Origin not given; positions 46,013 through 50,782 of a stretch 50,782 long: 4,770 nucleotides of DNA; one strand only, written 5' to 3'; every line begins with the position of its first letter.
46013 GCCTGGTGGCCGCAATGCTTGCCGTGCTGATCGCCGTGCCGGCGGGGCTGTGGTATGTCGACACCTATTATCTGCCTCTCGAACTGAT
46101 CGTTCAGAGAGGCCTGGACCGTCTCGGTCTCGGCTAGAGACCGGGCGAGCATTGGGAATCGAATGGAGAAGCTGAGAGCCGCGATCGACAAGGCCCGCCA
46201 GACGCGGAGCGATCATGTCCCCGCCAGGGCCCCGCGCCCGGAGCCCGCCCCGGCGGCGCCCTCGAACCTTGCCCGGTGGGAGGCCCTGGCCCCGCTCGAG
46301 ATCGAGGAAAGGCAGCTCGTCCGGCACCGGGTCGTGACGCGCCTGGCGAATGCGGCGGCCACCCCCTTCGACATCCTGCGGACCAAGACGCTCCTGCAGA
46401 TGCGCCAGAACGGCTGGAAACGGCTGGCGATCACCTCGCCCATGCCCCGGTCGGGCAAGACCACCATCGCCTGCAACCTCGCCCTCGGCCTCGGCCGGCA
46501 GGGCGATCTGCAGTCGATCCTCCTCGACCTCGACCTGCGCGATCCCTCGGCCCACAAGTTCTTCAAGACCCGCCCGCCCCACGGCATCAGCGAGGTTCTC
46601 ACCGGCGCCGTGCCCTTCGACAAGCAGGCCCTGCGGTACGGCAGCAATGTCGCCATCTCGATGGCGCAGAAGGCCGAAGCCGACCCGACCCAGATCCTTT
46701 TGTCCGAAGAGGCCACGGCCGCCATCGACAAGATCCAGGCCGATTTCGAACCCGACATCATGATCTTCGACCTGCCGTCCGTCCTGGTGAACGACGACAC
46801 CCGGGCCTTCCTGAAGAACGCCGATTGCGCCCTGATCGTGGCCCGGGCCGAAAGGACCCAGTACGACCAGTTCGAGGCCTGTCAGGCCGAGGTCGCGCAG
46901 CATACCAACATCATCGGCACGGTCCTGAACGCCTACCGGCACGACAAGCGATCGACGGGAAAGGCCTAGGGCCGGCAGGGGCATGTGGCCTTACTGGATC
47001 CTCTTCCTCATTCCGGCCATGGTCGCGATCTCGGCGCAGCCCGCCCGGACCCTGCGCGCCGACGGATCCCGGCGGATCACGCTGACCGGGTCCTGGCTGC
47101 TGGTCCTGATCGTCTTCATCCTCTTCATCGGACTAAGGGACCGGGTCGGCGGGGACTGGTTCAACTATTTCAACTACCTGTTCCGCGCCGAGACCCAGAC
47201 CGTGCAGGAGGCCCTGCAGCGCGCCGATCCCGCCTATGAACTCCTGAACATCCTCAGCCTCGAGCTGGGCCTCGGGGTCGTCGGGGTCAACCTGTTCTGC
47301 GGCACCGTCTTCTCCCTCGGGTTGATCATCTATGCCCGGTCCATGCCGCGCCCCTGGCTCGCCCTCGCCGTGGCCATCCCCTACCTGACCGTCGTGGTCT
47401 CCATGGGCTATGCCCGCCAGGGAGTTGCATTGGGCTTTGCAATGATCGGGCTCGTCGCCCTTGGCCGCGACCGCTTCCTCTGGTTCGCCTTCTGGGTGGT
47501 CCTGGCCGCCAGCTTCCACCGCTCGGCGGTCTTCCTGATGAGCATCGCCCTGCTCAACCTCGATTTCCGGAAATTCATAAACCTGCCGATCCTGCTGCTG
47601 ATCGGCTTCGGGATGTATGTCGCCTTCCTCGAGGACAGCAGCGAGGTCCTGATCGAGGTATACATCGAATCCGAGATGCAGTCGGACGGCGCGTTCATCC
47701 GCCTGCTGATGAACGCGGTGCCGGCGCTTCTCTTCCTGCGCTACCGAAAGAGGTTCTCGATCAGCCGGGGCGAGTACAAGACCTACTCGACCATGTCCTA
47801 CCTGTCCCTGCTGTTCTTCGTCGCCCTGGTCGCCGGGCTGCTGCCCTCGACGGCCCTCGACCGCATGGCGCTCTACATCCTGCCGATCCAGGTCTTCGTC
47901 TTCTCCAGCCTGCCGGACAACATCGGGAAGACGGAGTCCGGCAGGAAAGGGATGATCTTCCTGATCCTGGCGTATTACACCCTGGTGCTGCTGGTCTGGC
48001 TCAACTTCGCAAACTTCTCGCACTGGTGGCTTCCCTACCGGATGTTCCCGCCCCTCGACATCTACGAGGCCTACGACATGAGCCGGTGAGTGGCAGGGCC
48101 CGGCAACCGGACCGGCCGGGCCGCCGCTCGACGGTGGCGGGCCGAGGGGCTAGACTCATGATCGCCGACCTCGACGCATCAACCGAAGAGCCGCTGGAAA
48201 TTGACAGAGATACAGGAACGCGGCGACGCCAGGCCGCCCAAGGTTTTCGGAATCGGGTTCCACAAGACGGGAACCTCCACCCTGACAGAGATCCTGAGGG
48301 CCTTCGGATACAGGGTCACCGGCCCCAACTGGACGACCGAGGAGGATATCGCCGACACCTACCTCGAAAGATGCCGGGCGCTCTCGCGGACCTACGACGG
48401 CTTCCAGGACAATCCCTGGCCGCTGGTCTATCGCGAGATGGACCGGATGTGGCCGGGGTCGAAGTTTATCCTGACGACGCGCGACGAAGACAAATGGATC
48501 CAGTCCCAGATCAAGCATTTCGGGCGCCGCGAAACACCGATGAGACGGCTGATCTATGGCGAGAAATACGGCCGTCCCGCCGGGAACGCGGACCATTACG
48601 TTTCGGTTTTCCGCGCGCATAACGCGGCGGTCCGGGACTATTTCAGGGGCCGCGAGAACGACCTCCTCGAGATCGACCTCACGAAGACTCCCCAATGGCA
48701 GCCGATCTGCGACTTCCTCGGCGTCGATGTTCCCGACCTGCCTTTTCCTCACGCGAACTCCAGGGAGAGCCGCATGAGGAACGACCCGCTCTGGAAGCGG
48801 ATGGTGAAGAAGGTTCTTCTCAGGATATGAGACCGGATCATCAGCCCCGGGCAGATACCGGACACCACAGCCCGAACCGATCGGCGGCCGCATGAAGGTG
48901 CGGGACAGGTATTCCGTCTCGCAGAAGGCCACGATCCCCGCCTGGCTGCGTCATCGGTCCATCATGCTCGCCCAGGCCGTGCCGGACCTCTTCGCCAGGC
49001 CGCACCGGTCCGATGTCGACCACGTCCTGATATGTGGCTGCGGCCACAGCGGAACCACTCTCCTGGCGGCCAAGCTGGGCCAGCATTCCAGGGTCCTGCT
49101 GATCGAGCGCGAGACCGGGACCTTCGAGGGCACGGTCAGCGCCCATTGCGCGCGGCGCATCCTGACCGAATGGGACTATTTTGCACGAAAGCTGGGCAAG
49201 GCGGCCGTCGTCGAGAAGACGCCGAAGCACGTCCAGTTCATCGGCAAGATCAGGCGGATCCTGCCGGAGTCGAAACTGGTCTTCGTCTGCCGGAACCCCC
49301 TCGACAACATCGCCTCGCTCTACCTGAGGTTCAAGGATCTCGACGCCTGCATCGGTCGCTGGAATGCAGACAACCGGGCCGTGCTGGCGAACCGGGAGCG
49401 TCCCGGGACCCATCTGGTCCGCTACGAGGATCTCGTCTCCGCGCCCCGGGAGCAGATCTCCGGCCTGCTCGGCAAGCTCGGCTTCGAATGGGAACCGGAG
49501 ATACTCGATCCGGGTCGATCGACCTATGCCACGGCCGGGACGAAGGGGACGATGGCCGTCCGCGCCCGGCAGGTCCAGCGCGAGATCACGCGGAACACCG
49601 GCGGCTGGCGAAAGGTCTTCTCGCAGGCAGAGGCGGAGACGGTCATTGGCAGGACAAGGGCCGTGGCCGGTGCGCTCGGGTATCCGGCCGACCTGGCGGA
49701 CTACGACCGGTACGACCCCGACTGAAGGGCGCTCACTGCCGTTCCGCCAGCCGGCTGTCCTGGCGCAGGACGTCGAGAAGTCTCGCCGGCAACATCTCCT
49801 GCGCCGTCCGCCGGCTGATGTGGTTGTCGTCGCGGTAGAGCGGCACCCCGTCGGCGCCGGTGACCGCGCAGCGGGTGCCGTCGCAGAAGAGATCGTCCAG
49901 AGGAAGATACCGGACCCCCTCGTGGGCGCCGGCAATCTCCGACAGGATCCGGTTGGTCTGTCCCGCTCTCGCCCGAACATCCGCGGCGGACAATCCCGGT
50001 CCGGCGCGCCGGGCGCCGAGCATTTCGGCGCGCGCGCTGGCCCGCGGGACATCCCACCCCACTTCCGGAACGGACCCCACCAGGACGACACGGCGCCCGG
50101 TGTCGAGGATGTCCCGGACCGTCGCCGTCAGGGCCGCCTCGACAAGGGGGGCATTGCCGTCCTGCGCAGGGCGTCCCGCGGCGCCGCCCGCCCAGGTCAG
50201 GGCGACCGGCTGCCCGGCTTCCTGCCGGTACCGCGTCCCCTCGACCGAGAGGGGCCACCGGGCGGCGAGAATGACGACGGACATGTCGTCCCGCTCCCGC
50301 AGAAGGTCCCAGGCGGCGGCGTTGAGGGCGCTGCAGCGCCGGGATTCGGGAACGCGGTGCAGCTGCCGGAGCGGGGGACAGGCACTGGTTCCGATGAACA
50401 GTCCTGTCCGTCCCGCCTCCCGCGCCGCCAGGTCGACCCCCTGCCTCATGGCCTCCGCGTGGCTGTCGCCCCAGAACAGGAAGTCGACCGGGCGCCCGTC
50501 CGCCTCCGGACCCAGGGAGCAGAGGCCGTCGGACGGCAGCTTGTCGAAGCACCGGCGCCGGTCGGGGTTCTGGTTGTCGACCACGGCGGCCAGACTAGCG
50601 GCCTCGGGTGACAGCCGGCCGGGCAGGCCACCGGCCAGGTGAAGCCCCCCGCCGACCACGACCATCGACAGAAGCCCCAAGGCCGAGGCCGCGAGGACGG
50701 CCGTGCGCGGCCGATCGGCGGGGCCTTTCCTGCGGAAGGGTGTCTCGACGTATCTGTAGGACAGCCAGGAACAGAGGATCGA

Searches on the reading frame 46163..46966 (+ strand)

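Call 16: search_protein_families(library=pfam, proteins=[window:46163-46966:+], max_evalue=0.001)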
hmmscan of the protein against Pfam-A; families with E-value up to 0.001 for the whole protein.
window:46163-46966:+ (268 aa): 2 families
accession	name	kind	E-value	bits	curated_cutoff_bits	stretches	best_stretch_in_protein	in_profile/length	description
PF01656.29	CbiA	-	5e-05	23.7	25.4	1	89-263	2-88/125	CobQ/CobB/MinD/ParA nucleotide binding domain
PF10609.15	ParA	-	0.00016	21.6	27.1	1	97-205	15-120/246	NUBPL iron-transfer P-loop NTPase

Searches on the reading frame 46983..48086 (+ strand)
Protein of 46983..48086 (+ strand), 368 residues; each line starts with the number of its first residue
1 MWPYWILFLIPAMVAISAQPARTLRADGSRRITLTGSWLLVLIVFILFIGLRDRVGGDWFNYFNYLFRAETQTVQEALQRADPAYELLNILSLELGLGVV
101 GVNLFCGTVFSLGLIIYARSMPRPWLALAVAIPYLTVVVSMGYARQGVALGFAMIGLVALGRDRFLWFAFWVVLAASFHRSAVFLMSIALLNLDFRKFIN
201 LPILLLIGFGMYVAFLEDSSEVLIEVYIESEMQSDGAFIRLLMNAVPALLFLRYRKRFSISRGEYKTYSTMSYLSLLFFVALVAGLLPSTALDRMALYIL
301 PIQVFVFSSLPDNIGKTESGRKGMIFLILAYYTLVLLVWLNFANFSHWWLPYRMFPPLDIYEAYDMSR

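Call 16: search_protein_families(library=pfam, proteins=[window:46983-48086:+], max_evalue=0.001)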
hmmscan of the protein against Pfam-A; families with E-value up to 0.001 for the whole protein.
window:46983-48086:+ (368 aa): 1 family
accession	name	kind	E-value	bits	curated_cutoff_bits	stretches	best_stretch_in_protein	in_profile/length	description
PF14897.12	EpsG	-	5.5e-40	137.9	30.1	1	38-354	4-326/326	EpsG family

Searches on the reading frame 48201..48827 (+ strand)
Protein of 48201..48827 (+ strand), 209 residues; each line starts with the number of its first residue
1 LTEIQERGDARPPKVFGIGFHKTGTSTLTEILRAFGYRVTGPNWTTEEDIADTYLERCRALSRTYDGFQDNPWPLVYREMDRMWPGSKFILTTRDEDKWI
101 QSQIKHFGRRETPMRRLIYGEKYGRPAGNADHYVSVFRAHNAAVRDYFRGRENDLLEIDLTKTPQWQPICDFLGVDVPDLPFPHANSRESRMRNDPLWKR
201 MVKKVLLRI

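Call 17: search_protein_families(library=pfam, proteins=[window:48201-48827:+], max_evalue=0.001)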
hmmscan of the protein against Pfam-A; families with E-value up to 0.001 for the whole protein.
window:48201-48827:+ (209 aa): 2 families
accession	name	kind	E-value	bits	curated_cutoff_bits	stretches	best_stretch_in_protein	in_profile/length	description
PF17784.7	Sulfotransfer_4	-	4.9e-32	112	22.8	1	14-190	1-214/215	Sulfotransferase domain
PF13469.12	Sulfotransfer_3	-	1.3e-06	29.3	27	0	48-179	84-216/216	Sulfotransferase family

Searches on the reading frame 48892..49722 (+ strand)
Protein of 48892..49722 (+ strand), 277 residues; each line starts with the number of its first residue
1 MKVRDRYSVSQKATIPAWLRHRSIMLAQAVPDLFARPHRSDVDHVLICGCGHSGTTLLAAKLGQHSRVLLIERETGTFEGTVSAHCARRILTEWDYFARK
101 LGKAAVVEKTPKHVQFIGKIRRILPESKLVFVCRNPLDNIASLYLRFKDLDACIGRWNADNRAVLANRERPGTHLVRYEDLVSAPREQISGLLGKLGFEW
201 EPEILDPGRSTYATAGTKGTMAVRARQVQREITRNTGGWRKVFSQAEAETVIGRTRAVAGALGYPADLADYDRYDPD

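Call 17: search_protein_families(library=pfam, proteins=[window:48892-49722:+], max_evalue=0.001)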
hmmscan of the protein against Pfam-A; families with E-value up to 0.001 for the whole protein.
window:48892-49722:+ (277 aa): 2 families
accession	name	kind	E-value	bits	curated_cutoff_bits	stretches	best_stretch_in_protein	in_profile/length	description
PF13469.12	Sulfotransfer_3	-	2.8e-20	74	27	1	98-202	95-216/216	Sulfotransferase family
PF00685.33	Sulfotransfer_1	-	2e-08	34.4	22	1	43-243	2-235/255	Sulfotransferase domain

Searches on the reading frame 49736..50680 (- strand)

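Call 17: search_protein_families(library=pfam, proteins=[window:49736-50680:-], max_evalue=0.001)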
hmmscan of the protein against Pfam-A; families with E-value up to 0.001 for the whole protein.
window:49736-50680:- (315 aa): 1 family
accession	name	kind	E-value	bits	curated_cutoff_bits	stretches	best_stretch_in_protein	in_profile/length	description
PF19040.6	SGNH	-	2.2e-56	191.8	27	1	48-296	8-242/248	SGNH domain (fused to AT3 domains)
